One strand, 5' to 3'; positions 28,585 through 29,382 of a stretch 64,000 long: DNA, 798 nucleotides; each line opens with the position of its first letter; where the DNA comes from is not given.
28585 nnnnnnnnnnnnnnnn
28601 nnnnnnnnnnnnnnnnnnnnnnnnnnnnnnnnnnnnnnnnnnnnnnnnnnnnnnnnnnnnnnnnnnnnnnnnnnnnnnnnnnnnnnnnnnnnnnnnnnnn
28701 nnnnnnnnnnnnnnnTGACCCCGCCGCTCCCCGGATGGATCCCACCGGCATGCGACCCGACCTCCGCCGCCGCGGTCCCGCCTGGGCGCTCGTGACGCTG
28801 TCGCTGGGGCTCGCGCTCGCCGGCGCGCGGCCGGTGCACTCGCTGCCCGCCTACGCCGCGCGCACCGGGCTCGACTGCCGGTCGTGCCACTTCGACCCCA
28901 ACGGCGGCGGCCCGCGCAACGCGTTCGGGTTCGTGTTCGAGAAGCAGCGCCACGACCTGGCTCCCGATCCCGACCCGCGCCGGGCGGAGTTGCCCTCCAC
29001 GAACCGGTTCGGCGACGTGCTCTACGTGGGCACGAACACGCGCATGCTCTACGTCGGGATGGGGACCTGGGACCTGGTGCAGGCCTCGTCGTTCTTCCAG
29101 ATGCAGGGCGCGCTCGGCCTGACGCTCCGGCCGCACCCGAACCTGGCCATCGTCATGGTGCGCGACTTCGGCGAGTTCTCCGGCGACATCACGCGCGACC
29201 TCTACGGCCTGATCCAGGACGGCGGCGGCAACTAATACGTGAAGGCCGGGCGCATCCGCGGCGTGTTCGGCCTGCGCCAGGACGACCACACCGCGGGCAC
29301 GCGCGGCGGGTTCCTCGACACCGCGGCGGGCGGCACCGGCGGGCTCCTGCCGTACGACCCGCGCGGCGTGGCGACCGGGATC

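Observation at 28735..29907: Cyc2-like fused monoheme cytochrome c-porin (candidate outer-membrane iron oxidase), split by a single in-frame TAA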

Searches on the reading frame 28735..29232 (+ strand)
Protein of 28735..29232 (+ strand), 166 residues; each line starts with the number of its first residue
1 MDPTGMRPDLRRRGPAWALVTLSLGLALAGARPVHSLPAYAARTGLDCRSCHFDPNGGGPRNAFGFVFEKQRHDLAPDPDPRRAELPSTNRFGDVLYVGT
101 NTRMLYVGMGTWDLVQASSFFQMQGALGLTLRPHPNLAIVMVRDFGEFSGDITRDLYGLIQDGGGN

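Call 4: search_protein_families(library=pfam, proteins=[window:28735-29232:+], max_evalue=1)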
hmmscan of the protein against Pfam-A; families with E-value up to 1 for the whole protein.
window:28735-29232:+ (166 aa): 0 families

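Call 43: find_encoding_contigs(protein=window:28735-29232:+, flank=2500, max_places=10)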
Protein window:28735-29232:+ (166 aa): 6 contigs read that carry it; 2 places shown.
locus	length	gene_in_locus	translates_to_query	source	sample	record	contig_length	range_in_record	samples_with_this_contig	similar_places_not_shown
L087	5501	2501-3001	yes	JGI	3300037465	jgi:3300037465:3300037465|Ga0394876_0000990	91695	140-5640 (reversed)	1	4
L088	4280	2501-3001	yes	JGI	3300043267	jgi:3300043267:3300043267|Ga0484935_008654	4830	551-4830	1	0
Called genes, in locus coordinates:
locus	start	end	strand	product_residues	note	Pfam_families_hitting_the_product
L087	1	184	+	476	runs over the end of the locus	PF13428:TPR_14 (weak), PF14559:TPR_19 (weak), PF13650:Asp_protease_2, PF13975:gag-asp_proteas (weak)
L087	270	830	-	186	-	PF09990:DUF2231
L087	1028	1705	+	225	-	PF04191:PEMT, PF04140:ICMT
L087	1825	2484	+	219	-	PF01035:DNA_binding_1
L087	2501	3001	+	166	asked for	-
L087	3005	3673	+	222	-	-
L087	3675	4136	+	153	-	-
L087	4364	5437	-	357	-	PF00586:AIRS, PF02769:AIRS_C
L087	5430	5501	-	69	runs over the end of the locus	?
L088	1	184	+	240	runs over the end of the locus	-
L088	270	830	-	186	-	PF09990:DUF2231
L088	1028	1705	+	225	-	PF04191:PEMT, PF04140:ICMT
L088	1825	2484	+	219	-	PF01035:DNA_binding_1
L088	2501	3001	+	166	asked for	-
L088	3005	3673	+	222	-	-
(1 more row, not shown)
